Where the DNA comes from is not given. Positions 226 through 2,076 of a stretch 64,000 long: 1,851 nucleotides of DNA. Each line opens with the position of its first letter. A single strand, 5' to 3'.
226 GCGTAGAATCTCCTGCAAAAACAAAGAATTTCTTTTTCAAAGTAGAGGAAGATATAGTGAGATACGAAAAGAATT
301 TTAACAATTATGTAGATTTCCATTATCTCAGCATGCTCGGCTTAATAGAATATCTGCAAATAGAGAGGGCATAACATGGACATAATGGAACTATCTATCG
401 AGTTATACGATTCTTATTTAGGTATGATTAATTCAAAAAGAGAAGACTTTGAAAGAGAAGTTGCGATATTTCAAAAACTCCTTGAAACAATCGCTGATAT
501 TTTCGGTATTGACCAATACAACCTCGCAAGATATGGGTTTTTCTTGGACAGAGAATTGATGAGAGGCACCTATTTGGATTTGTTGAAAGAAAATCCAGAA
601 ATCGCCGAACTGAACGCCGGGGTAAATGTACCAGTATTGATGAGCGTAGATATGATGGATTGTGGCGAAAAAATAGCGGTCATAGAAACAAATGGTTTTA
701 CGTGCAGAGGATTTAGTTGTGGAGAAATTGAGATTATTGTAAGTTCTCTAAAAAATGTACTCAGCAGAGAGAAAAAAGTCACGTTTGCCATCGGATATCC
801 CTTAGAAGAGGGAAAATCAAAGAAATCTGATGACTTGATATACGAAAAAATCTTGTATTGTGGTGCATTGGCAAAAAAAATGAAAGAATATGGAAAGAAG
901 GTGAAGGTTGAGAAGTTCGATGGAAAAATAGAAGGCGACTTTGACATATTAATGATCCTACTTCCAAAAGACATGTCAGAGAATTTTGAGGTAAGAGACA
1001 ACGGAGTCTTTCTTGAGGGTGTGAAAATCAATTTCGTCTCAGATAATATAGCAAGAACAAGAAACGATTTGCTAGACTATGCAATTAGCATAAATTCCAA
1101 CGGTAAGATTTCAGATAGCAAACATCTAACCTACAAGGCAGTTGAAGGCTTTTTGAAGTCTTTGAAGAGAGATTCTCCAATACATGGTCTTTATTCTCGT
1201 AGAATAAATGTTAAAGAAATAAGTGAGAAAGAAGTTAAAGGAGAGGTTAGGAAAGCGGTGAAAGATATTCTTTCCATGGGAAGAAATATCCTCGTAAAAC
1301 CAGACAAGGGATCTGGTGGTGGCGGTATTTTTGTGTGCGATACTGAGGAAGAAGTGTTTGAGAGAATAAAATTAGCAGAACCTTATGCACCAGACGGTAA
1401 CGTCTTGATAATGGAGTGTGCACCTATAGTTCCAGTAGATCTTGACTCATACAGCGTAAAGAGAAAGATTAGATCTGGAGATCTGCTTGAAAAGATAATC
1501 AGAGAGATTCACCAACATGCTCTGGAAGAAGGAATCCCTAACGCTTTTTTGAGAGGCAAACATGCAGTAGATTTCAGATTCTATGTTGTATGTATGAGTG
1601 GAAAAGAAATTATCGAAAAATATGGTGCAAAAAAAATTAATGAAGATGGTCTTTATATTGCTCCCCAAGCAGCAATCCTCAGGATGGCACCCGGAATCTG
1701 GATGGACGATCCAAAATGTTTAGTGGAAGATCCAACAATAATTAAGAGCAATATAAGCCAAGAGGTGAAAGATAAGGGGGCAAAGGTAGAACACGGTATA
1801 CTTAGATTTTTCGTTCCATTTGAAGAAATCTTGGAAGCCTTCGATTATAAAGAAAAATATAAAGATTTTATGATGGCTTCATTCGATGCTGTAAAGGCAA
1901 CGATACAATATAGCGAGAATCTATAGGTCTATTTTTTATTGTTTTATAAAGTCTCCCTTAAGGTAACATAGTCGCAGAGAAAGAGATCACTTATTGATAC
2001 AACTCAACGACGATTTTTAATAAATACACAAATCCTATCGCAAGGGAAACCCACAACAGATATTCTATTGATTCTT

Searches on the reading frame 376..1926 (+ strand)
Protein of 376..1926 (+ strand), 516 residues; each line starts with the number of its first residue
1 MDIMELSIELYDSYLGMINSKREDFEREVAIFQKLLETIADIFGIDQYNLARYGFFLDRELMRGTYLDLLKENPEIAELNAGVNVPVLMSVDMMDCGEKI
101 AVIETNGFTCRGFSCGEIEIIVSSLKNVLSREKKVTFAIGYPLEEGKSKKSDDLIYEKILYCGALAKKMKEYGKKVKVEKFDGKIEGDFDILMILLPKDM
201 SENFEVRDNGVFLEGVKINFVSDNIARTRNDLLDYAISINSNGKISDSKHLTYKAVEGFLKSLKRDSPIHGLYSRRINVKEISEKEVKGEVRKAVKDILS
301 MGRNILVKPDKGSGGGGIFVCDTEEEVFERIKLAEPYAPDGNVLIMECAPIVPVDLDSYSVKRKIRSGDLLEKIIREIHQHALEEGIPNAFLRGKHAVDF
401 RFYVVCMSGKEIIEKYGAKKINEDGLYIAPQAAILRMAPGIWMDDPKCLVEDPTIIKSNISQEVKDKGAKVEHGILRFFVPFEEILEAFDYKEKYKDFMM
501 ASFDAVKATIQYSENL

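Call 42: find_encoding_contigs(protein=window:376-1926:+, flank=10000, max_places=4)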
Protein window:376-1926:+ (516 aa): 1 contig read that carries it; 1 place shown.
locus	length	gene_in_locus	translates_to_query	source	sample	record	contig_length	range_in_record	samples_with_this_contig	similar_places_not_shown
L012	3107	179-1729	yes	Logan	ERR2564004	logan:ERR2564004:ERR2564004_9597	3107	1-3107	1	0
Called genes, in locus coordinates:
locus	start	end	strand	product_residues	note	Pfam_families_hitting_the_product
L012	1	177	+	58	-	?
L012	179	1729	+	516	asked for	-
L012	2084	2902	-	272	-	PF01978:TrmB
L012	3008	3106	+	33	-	?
